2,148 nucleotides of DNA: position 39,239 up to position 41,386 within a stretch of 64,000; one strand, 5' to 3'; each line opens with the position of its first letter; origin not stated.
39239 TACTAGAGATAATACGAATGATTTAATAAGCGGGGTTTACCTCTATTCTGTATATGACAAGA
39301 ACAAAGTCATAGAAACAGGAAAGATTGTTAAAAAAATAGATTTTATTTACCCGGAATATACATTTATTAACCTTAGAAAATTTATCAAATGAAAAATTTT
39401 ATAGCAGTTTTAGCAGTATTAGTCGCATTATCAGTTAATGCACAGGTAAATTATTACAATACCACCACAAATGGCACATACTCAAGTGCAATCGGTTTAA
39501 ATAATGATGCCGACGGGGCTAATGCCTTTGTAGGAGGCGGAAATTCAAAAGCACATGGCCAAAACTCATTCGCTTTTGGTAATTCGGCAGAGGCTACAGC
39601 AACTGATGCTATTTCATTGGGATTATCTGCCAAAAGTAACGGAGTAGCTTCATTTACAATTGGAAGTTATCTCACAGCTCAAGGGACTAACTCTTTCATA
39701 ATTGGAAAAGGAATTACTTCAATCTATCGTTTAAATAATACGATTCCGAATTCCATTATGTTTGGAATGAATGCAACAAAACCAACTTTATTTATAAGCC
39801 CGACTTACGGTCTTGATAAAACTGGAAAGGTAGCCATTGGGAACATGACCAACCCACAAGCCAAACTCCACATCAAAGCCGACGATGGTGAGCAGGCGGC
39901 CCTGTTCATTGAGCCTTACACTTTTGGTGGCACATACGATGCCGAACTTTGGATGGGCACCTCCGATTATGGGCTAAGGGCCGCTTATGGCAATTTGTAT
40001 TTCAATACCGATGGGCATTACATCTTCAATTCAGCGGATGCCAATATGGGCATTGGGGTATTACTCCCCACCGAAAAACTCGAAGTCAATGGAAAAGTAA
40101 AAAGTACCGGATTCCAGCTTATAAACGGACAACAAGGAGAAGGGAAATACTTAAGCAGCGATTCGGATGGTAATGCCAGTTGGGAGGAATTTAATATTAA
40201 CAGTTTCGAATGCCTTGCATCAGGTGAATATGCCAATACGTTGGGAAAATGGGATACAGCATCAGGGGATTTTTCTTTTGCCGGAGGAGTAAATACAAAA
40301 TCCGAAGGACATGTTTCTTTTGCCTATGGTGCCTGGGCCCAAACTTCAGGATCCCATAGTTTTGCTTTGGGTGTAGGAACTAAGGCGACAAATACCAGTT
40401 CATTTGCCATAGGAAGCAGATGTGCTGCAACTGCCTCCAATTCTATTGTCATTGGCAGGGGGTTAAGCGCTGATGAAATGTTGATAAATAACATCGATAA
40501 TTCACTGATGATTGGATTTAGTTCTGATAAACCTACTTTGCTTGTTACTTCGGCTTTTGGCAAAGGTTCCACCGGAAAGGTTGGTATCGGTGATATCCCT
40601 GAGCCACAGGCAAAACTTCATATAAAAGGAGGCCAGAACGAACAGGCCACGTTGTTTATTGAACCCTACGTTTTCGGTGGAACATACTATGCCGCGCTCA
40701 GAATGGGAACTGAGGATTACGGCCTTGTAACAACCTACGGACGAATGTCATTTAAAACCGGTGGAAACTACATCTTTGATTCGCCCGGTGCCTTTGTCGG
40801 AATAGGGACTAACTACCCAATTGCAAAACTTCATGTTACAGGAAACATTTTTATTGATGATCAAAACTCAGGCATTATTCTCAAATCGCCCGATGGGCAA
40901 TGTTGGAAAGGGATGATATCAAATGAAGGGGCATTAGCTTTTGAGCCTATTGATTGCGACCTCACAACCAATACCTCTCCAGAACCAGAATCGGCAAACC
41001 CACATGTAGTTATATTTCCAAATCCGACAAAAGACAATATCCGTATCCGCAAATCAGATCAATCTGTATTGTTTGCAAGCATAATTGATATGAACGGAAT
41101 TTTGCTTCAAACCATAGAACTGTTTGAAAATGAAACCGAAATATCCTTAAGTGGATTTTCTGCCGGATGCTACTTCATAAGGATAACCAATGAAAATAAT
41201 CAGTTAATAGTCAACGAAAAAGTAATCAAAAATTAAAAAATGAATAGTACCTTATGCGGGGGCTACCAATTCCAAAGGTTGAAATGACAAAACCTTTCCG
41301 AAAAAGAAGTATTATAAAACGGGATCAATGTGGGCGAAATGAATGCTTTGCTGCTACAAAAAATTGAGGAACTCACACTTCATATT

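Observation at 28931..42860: Tandem segmental duplication of a ~7-kb T9SS surface-protein cassette bounded by composite hairpin blocks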

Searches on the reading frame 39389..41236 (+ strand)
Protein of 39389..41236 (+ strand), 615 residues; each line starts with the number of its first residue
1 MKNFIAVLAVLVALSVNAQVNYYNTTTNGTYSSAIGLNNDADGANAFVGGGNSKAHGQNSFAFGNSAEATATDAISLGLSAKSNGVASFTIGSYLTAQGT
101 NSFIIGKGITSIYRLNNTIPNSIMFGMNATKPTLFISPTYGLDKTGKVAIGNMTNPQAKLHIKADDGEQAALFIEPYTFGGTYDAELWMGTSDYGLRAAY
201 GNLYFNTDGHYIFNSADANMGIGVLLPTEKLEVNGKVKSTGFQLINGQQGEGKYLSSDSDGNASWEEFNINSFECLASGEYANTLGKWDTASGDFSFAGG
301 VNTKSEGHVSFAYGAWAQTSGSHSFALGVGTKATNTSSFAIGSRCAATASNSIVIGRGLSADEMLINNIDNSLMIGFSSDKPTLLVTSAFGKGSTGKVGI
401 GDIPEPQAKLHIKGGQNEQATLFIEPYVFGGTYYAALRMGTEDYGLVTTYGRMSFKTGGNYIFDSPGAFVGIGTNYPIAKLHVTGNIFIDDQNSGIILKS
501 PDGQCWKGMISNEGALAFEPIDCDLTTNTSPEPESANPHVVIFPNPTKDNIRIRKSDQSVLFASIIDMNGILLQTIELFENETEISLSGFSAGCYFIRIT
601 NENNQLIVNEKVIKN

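Call 13: search_protein_families(library=pfam, proteins=[window:39389-41236:+], max_evalue=0.1)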
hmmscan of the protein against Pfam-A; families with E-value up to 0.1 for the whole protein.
window:39389-41236:+ (615 aa): 2 families
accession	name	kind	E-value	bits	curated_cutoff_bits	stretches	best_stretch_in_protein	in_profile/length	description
PF18962.6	Por_Secre_tail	-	2.1e-12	47.6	27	1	542-610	1-71/75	Secretion system C-terminal sorting domain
PF05658.19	YadA_head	-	0.00013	22.7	25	2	55-80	1-26/27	YadA head domain repeat (2 copies)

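Call 14: search_protein_families(library=ncbifam, proteins=[window:39389-41236:+], max_evalue=0.1)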
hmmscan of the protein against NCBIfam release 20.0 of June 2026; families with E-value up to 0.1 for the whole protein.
window:39389-41236:+ (615 aa): 9 families
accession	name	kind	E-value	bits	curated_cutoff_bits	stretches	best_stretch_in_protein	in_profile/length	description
TIGR04183.1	Por_Secre_tail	domain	1.7e-10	40.7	23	1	542-615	1-72/72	T9SS type A sorting domain-containing protein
NF033477.2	EmaA_autotrans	exception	1.5e-08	32.5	3000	2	296-375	310-383/2100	collagen-binding adhesin autotransporter EmaA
NF038113.1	T9SSA_dep_M36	equivalog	1.1e-07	30.4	885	1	534-614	787-868/869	T9SS-dependent M36 family metallopeptidase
NF033481.2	auto_Ata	exception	1.3e-07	29.4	2500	2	277-361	571-647/1862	trimeric autotransporter adhesin Ata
NF033478.1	YadA_autotrans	exception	9.3e-07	28.2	750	2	45-107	91-153/459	trimeric autotransporter adhesin YadA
NF040983.1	BimA_second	exception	0.0018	17.2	600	1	50-119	185-251/381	trimeric autotransporter actin-nucleating factor BimA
TIGR00719.1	sda_beta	equivalog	0.017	14.9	161.2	0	219-309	87-176/208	L-serine ammonia-lyase, iron-sulfur-dependent subunit beta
NF040984.1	BimA_first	exception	0.058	12.3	800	0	292-357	326-391/517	trimeric autotransporter actin-nucleating factor BimA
NF050177.1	TapA_OM_Porphy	equivalog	0.086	11.6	500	0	539-607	470-538/544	TapA/TapC family T9SS-dependent outer membrane protein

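Call 50: search_protein_families(library=phrogs, proteins=[window:39389-41236:+], max_evalue=0.01)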
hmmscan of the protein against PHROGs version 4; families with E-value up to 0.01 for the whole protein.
window:39389-41236:+ (615 aa): 5 families
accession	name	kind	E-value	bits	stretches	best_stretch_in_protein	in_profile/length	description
phrog_14251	-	unknown function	1.5e-20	74.3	2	274-425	262-416/539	-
phrog_20057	-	unknown function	1.2e-07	30.1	2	277-362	571-676/2265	-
phrog_25468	-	unknown function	7.2e-05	22.8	1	281-363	119-200/528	-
phrog_28668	-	unknown function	0.00071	20.6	0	469-496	31-57/153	-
phrog_10464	-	unknown function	0.0012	18.8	0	311-393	148-230/492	-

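Call 120: search_protein_families(library=padloc, proteins=[window:39389-41236:+], max_evalue=0.001)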
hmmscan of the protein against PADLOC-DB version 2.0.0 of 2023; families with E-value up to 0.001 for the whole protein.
window:39389-41236:+ (615 aa): 0 families
